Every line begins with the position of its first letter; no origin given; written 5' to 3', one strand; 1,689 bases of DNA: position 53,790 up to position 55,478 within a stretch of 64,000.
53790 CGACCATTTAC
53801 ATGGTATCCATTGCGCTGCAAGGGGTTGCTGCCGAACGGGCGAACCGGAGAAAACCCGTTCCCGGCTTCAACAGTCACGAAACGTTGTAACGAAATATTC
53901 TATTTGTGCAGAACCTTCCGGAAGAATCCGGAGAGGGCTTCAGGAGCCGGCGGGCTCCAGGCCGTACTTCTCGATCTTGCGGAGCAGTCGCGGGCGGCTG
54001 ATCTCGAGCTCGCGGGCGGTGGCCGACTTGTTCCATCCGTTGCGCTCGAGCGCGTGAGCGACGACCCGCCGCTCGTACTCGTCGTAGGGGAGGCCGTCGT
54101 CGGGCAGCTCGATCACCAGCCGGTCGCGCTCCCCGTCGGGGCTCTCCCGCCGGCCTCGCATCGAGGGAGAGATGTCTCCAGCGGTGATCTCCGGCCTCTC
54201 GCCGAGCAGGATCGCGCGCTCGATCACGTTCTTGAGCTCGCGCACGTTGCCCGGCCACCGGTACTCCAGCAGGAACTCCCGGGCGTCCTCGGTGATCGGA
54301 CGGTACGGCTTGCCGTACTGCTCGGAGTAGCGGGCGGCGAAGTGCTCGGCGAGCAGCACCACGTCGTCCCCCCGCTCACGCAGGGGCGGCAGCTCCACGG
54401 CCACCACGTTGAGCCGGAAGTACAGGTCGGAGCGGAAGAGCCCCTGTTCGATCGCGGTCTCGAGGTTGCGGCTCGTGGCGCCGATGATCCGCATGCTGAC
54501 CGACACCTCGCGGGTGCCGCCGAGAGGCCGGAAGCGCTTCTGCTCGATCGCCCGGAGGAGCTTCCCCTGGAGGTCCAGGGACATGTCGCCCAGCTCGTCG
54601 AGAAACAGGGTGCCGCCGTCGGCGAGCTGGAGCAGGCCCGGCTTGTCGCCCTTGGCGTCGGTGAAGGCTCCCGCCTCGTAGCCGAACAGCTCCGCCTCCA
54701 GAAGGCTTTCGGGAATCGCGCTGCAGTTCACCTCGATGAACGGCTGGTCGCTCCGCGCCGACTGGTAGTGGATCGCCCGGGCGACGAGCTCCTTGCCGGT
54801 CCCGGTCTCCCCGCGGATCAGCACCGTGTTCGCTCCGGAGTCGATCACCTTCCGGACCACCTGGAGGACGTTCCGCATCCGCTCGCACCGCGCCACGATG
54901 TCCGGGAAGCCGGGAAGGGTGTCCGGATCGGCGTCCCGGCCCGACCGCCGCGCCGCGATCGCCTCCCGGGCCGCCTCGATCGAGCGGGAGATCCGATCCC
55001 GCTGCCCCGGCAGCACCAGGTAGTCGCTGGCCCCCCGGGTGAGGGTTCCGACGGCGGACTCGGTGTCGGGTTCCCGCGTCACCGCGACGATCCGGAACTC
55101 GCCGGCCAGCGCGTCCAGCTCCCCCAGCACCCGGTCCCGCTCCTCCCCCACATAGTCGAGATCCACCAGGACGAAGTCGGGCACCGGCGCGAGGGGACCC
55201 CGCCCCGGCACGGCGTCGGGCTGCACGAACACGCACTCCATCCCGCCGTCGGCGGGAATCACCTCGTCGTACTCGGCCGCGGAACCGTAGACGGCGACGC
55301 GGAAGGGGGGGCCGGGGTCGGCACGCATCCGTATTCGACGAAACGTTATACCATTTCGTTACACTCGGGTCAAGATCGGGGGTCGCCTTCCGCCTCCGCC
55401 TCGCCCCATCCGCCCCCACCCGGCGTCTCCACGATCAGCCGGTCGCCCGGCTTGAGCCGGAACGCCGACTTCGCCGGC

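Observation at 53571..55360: Sigma-54 activator, repeated ACGAAA-type enhancer sites and a near-consensus -24/-12 promoter upstream of an RtcB-archease gene string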

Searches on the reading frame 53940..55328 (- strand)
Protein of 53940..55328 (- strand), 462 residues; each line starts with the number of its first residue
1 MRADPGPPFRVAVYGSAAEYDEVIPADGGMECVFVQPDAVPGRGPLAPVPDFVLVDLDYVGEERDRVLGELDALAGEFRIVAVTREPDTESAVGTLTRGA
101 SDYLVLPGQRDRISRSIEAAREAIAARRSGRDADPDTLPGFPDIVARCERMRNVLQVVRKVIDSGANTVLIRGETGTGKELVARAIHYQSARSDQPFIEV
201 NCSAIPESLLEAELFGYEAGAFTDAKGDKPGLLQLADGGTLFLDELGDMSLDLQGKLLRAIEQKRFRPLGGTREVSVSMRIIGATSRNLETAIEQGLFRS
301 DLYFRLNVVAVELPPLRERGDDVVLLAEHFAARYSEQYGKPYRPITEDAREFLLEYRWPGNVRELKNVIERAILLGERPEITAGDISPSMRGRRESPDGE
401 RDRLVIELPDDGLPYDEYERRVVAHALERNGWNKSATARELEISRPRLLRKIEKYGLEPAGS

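Call 3: search_protein_families(library=pfam, proteins=[window:53940-55328:-], max_evalue=0.01)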
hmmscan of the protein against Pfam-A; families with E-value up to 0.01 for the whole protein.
window:53940-55328:- (462 aa): 10 families
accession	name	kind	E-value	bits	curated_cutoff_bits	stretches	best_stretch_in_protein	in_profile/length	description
PF00158.32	Sigma54_activat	-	1.2e-65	220.7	20.2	1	145-311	2-167/168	Sigma-54 interaction domain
PF25601.1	AAA_lid_14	-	4e-25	87.9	27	1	317-398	1-82/87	AAA+ ATPase lid domain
PF14532.12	Sigma54_activ_2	-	5.8e-19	69.1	25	1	161-316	16-138/138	Sigma-54 interaction domain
PF02954.25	HTH_8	-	3.7e-10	39.8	22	1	417-455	4-42/42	Bacterial regulatory protein, Fis family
PF07728.20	AAA_5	-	3e-06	27.7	22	1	169-285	2-121/139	AAA domain (dynein-related subfamily)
PF01078.27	Mg_chelatase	-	0.00032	20.6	20.3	0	228-265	97-134/207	Magnesium chelatase, subunit ChlI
PF13191.12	AAA_16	-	0.0007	20.6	32.6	1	146-221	4-85/167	AAA ATPase domain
PF07724.20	AAA_2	-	0.0023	18.4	27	1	168-286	5-123/166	AAA domain (Cdc48 subfamily)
PF00004.35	AAA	-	0.0024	18.7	21.2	1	169-293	1-118/131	ATPase family associated with various cellular activities (AAA)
PF13604.12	AAA_30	-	0.0095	16.1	27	0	156-265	8-116/191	AAA domain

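Call 9: find_encoding_contigs(protein=window:53940-55328:-, flank=8000, max_places=6)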
Protein window:53940-55328:- (462 aa): 1 contig read that carries it; 1 place shown.
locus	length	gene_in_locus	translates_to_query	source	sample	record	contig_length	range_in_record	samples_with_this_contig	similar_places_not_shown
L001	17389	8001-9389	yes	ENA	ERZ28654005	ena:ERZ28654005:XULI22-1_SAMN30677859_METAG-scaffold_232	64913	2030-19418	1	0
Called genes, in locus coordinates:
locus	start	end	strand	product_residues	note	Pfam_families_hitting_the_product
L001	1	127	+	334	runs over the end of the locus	PF00044:Gp_dh_N, PF02800:Gp_dh_C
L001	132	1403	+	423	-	PF00162:PGK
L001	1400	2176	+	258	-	PF00121:TIM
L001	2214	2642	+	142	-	PF03840:SecG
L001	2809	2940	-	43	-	PF18919:DUF5670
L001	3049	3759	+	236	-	PF01694:Rhomboid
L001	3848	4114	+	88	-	-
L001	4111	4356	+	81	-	-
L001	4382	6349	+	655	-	PF05378:Hydant_A_N, PF01968:Hydantoinase_A, PF19278:Hydant_A_C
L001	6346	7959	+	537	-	PF02538:Hydantoinase_B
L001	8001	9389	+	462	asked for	PF00158:Sigma54_activat, PF14532:Sigma54_activ_2, PF07728:AAA_5 (weak), PF25601:AAA_lid_14, PF02954:HTH_8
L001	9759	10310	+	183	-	-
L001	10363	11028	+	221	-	PF00515:TPR_1 (faint), PF07719:TPR_2 (faint), PF13176:TPR_7 (faint), PF13181:TPR_8 (faint), PF13374:TPR_10 (faint), PF13424:TPR_12 (weak), PF13424:TPR_12, PF13432:TPR_16 (weak), +1 more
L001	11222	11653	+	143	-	PF01951:Archease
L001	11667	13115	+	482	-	PF01139:RtcB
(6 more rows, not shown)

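Call 10: find_homologous_proteins(query=window:53940-55328:-, max_evalue=1e-30)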
Query window:53940-55328:- (462 aa): 8000 proteins with E <= 1e-30 among 8000 candidates; the best 120 are listed.
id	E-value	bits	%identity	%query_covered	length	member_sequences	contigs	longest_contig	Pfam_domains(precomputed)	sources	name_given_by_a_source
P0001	0.0e+0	1018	100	100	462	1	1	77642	PF00158.33,PF25601.2,PF02954.26,PF14532.13,PF07728.21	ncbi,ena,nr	ncbi:MAG: sigma-54 dependent transcriptional regulator [Gemmatimonadota bacterium]|nr:sigma-54 depen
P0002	7.1e-202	689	71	98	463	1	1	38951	PF00158.33,PF25601.2,PF02954.26,PF14532.13,PF07728.21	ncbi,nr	ncbi:MAG: sigma-54 dependent transcriptional regulator [Gemmatimonadetes bacterium]|nr:sigma-54 depe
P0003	6.7e-201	686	71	99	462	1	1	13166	PF00158.33,PF25601.2,PF02954.26,PF14532.13,PF07728.21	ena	-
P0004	4.4e-200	683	71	98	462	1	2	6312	PF00158.33,PF25601.2,PF02954.26,PF14532.13,PF07728.21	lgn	-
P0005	1.4e-198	679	69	98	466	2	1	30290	PF00158.33,PF25601.2,PF02954.26,PF14532.13,PF07728.21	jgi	jgi:two-component system response regulator AtoC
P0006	1.2e-197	675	69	98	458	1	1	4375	PF00158.33,PF25601.2,PF02954.26,PF14532.13,PF07728.21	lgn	-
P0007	4.1e-196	670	68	98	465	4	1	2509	PF00158.33,PF25601.2,PF02954.26,PF14532.13,PF07728.21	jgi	jgi:DNA-binding NtrC family response regulator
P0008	1.6e-193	662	69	98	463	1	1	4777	PF00158.33,PF25601.2,PF02954.26,PF14532.13,PF07728.21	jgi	jgi:two-component system, NtrC family, response regulator AtoC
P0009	7.0e-192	656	68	99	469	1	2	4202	PF00158.33,PF25601.2,PF02954.26,PF14532.13,PF07728.21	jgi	jgi:two-component system response regulator AtoC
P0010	4.2e-188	644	68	97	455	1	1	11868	PF00158.33,PF25601.2,PF02954.26,PF14532.13,PF07728.21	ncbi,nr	ncbi:MAG TPA: sigma-54 dependent transcriptional regulator [Gemmatimonadota bacterium]|nr:sigma-54 d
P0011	1.3e-187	642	67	98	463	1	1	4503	PF00158.33,PF25601.2,PF02954.26,PF14532.13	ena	-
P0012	2.0e-187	642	67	98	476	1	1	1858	PF00158.33,PF25601.2,PF02954.26,PF14532.13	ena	-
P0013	3.0e-185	635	67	98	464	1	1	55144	PF00158.33,PF25601.2,PF02954.26,PF14532.13,PF07728.21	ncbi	-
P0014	7.6e-181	620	66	97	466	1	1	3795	PF00158.33,PF25601.2,PF02954.26,PF14532.13,PF07728.21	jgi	jgi:DNA-binding NtrC family response regulator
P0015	9.9e-179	613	65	99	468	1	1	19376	PF00158.33,PF25601.2,PF02954.26,PF14532.13,PF07728.21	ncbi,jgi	-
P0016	2.5e-175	602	64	98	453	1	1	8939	PF00158.33,PF25601.2,PF02954.26,PF14532.13,PF07728.21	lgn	-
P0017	6.3e-175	601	67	90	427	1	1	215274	PF00158.33,PF25601.2,PF02954.26,PF14532.13,PF07728.21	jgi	jgi:two-component system response regulator AtoC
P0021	5.9e-123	429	51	88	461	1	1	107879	PF00158.33,PF25601.2,PF02954.26,PF14532.13,PF07728.21,PF00072.31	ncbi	-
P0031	1.2e-115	405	47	98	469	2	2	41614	PF00158.33,PF25601.2,PF02954.26,PF00004.36,PF14532.13,PF07728.21,PF00072.31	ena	-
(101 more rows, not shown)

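Call 13: find_related_loci(query=window:53940-55328:-, collection=genome_contigs, flank=7000)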
Query window:53940-55328:- (462 aa) in genome_contigs; peptide patterns used: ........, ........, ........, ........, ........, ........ (x = any residue, [..] = any of these).
599 stretches matched a pattern (row limit reached: there are more); 524 encode a relative of the query (tblastn E <= 1e-3); the best 80 are kept; 80 distinct loci.
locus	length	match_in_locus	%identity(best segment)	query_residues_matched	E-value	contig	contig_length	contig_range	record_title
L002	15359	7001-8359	71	8-460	0e+0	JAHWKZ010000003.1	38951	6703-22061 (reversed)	MAG: Gemmatimonadetes bacterium isolate 0813_bin4 NODE_3_length_38951_cov_3.955414, whole genome shotgun sequence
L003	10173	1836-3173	68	9-458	0e+0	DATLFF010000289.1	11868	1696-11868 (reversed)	MAG TPA_asm: Gemmatimonadota bacterium isolate SMAG_U14395 k141_1754205, whole genome shotgun sequence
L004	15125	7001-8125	46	80-457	2e-95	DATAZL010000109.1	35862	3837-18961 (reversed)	MAG TPA_asm: Polyangiaceae bacterium isolate SMAG_U5704 k141_1013349, whole genome shotgun sequence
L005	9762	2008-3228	43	50-457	5e-94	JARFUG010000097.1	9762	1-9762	MAG: Desulfuromonadales bacterium isolate QDN-W04B-4228_sbin_13 NODE_4563_length_9762_cov_28.343566, whole genome shotgu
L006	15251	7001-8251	42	39-458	5e-93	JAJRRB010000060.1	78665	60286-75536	MAG: Deltaproteobacteria bacterium isolate Dive100_bin2.40 k141_337917, whole genome shotgun sequence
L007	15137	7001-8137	43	80-461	1e-92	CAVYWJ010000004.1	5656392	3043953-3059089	MAG: uncultured delta proteobacterium isolate MFD01275.bin.1.74 genome assembly, contig: contig_5196, whole genome shotg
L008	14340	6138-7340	42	50-457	1e-92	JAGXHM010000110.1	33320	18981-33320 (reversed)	MAG: Deltaproteobacteria bacterium isolate LH_M62 k141_1256399, whole genome shotgun sequence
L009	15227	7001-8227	38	51-458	5e-89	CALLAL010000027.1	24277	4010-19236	MAG: uncultured bacterium isolate N1_Bin_METABAT__110_1 genome assembly, contig: c_000003450895, whole genome shotgun se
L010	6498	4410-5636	39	51-457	7e-89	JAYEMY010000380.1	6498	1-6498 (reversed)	MAG: Thermodesulfobacteriota bacterium isolate MAG069 MAG069_380, whole genome shotgun sequence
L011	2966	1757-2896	40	80-457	3e-90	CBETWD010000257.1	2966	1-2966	MAG TPA_asm: uncultured bacterium isolate SRR15668623_binner23_Refined_26 genome assembly, contig: ERZ26872896.13271, wh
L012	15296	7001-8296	37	18-457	8e-88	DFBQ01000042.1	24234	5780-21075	MAG TPA_asm: Deltaproteobacteria bacterium UBA3076 UBA3076_contig_9891, whole genome shotgun sequence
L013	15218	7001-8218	42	53-461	7e-88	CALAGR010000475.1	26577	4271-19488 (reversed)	MAG TPA_asm: uncultured proteobacterium isolate ERR2206756_bin.78_CONCOCT_v1.1_MAG genome assembly, contig: ERZ887841.66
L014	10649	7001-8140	40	77-459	9e-87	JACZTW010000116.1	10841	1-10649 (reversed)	MAG: Planctomycetota bacterium isolate B14T1B10 B14T1B10_NODE3821, whole genome shotgun sequence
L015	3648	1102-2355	37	49-460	3e-87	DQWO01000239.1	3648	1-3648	MAG TPA_asm: Proteobacteria bacterium isolate HyVt-111 Ga0116200_10016584, whole genome shotgun sequence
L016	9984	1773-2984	39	50-457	2e-86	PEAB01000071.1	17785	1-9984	MAG: Nitrospirae bacterium MYbinv3 scaffold437, whole genome shotgun sequence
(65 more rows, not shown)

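Call 23: find_encoding_contigs(protein=P0003, flank=7000, max_places=2)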
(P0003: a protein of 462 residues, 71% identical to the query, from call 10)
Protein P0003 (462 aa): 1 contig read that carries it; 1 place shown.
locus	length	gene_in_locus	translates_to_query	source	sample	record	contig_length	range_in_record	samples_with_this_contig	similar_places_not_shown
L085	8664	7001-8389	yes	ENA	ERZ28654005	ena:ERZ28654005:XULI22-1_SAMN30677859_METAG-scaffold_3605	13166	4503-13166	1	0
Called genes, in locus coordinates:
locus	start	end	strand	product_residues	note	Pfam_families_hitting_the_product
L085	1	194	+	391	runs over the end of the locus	PF00162:PGK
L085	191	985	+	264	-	PF00121:TIM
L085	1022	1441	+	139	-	PF03840:SecG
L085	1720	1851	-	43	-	PF18919:DUF5670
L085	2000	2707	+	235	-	PF01694:Rhomboid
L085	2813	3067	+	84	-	-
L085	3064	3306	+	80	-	-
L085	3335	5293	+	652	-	PF05378:Hydant_A_N, PF01968:Hydantoinase_A, PF19278:Hydant_A_C (faint)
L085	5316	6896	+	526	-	PF02538:Hydantoinase_B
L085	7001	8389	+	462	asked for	PF00158:Sigma54_activat, PF14532:Sigma54_activ_2, PF07728:AAA_5 (weak), PF25601:AAA_lid_14, PF02954:HTH_8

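Call 24: find_encoding_contigs(protein=P0005, flank=7000, max_places=2)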
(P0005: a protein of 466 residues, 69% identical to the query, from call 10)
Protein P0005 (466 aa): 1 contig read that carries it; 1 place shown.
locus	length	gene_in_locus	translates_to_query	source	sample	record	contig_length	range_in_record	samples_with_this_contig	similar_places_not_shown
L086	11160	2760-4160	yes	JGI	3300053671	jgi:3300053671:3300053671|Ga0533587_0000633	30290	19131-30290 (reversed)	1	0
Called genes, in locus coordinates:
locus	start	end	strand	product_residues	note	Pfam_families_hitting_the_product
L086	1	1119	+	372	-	?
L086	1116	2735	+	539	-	PF02538:Hydantoinase_B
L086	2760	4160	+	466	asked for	PF00158:Sigma54_activat, PF14532:Sigma54_activ_2, PF07728:AAA_5 (weak), PF25601:AAA_lid_14, PF02954:HTH_8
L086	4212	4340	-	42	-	-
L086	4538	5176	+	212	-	-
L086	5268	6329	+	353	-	PF14938:SNAP (faint), PF13176:TPR_7 (faint), PF13414:TPR_11 (faint), PF13424:TPR_12, PF13432:TPR_16 (weak), PF00515:TPR_1 (weak), PF07719:TPR_2 (weak), PF13374:TPR_10 (weak), +2 more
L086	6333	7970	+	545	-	PF00515:TPR_1 (faint), PF07719:TPR_2 (faint), PF13176:TPR_7 (faint), PF13181:TPR_8 (faint), PF17874:TPR_MalT, PF13424:TPR_12, PF13487:HD_5, PF01966:HD, +3 more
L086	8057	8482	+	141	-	PF01951:Archease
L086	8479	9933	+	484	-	PF01139:RtcB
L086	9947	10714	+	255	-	PF00596:Aldolase_II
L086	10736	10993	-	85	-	PF01649:Ribosomal_S20p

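Call 25: find_encoding_contigs(protein=P0013, flank=7000, max_places=2)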
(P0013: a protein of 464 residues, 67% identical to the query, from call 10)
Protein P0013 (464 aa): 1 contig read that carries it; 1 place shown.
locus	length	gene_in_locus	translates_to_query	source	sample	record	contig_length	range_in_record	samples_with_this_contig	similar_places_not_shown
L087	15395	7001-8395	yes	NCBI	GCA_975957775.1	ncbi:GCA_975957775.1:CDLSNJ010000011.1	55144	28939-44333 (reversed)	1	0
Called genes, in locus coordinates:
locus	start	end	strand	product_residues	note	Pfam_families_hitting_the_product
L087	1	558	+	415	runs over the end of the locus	PF00162:PGK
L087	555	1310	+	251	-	PF00121:TIM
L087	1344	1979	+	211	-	PF13468:Glyoxalase_3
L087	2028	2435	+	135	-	PF03840:SecG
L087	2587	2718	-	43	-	-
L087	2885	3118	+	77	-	PF12732:YtxH (weak)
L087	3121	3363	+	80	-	-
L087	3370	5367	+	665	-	PF05378:Hydant_A_N, PF01968:Hydantoinase_A, PF19278:Hydant_A_C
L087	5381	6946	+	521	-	PF02538:Hydantoinase_B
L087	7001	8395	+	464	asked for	PF00158:Sigma54_activat, PF14532:Sigma54_activ_2, PF07728:AAA_5 (faint), PF25601:AAA_lid_14, PF02954:HTH_8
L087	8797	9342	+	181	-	-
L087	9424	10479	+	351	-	PF13181:TPR_8 (faint), PF13424:TPR_12, PF13432:TPR_16 (weak), PF00515:TPR_1 (weak), PF07719:TPR_2 (weak), PF13374:TPR_10 (weak)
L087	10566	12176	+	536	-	PF17874:TPR_MalT, PF07721:TPR_4 (faint), PF00515:TPR_1 (faint), PF07719:TPR_2 (faint), PF13424:TPR_12 (weak), PF13424:TPR_12, PF13487:HD_5, PF01966:HD, +4 more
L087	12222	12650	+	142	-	PF01951:Archease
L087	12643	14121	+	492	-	PF01139:RtcB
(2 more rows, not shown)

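Call 26: find_encoding_contigs(protein=P0015, flank=7000, max_places=2)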
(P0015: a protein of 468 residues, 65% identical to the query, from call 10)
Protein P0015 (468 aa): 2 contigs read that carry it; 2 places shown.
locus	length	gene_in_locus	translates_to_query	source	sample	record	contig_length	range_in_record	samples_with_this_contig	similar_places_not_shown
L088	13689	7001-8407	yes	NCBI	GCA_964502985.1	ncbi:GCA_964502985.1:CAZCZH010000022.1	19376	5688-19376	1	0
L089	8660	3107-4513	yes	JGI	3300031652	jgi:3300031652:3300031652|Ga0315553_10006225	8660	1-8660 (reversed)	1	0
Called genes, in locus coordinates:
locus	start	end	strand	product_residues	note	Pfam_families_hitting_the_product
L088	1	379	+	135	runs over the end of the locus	PF01451:LMWPc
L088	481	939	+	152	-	PF12895:ANAPC3 (weak), PF13424:TPR_12, PF13432:TPR_16, PF13414:TPR_11 (weak), PF14559:TPR_19, PF13431:TPR_17 (weak), PF00515:TPR_1 (weak), PF07719:TPR_2 (weak), +5 more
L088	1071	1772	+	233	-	PF18912:DZR_2 (weak)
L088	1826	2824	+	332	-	PF00044:Gp_dh_N, PF02800:Gp_dh_C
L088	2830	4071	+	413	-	PF00162:PGK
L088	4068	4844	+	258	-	PF00121:TIM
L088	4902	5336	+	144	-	PF03840:SecG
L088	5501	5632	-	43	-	PF18919:DUF5670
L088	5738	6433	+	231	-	PF01694:Rhomboid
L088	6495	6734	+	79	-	PF12732:YtxH (weak)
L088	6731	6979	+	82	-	-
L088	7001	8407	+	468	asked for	PF00158:Sigma54_activat, PF14532:Sigma54_activ_2, PF07728:AAA_5 (weak), PF25601:AAA_lid_14, PF02954:HTH_8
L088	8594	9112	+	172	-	PF13424:TPR_12 (faint)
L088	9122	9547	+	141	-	PF01951:Archease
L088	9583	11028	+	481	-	PF01139:RtcB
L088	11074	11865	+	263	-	PF00596:Aldolase_II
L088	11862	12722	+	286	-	PF02645:DegV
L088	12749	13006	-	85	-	PF01649:Ribosomal_S20p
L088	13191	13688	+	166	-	?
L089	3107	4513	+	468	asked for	PF00158:Sigma54_activat, PF14532:Sigma54_activ_2, PF07728:AAA_5 (weak), PF25601:AAA_lid_14, PF02954:HTH_8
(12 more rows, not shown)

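Call 27: find_encoding_contigs(protein=P0017, flank=7000, max_places=2)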
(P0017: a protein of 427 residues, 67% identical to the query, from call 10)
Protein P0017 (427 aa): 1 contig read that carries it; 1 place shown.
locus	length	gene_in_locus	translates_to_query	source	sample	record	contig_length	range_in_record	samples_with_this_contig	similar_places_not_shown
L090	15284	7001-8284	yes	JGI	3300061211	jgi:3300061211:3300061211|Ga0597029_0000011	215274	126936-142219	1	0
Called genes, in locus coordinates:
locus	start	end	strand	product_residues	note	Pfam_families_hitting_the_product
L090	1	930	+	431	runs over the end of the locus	PF00162:PGK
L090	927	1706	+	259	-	PF00121:TIM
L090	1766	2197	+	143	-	PF03840:SecG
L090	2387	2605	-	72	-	PF18919:DUF5670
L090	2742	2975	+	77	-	PF12732:YtxH (weak)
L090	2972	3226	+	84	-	-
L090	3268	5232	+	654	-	PF05378:Hydant_A_N, PF01968:Hydantoinase_A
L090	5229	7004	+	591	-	PF02538:Hydantoinase_B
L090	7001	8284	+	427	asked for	PF00158:Sigma54_activat, PF14532:Sigma54_activ_2, PF07728:AAA_5 (faint), PF25601:AAA_lid_14, PF02954:HTH_8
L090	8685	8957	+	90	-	-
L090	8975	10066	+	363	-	PF00515:TPR_1 (faint), PF07719:TPR_2 (faint), PF13176:TPR_7 (faint), PF13374:TPR_10 (faint), PF13428:TPR_14 (faint), PF13424:TPR_12, PF13181:TPR_8 (faint), PF13432:TPR_16 (weak)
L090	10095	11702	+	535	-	PF13424:TPR_12, PF00515:TPR_1 (faint), PF07719:TPR_2 (faint), PF13374:TPR_10 (faint), PF17874:TPR_MalT (weak), PF13424:TPR_12, PF13487:HD_5, PF01966:HD, +1 more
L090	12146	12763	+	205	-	-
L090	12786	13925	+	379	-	PF10602:RPN7 (faint), PF14938:SNAP (faint), PF00515:TPR_1 (faint), PF07719:TPR_2 (faint), PF13424:TPR_12 (weak), PF13424:TPR_12, PF13432:TPR_16, PF17874:TPR_MalT (weak), +6 more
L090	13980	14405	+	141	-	PF01951:Archease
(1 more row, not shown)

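Call 28: find_encoding_contigs(protein=P0016, flank=7000, max_places=2)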
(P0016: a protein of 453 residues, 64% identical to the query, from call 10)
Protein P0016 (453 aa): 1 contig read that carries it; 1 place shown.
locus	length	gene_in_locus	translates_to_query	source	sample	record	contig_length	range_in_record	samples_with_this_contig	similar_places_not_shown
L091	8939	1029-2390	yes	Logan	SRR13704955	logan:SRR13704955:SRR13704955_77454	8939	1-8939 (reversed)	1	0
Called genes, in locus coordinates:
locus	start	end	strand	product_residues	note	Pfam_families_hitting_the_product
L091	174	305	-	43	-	PF18919:DUF5670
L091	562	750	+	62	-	PF12732:YtxH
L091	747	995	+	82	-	-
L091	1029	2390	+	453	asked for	PF00158:Sigma54_activat, PF14532:Sigma54_activ_2, PF07728:AAA_5 (weak), PF25601:AAA_lid_14, PF02954:HTH_8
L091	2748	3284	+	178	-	-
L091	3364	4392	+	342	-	PF07719:TPR_2 (faint), PF10602:RPN7 (faint), PF00515:TPR_1 (faint), PF13176:TPR_7 (faint), PF13432:TPR_16 (faint), PF13181:TPR_8 (faint), PF13424:TPR_12 (weak)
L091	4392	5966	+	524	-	PF07719:TPR_2 (faint), PF17874:TPR_MalT (faint), PF13424:TPR_12 (weak), PF00515:TPR_1 (faint), PF13424:TPR_12, PF01966:HD, PF13487:HD_5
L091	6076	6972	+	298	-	PF07719:TPR_2 (faint), PF00515:TPR_1 (faint), PF13181:TPR_8 (faint), PF13424:TPR_12, PF13432:TPR_16 (weak)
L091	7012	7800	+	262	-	PF00596:Aldolase_II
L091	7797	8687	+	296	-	PF02645:DegV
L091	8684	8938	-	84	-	?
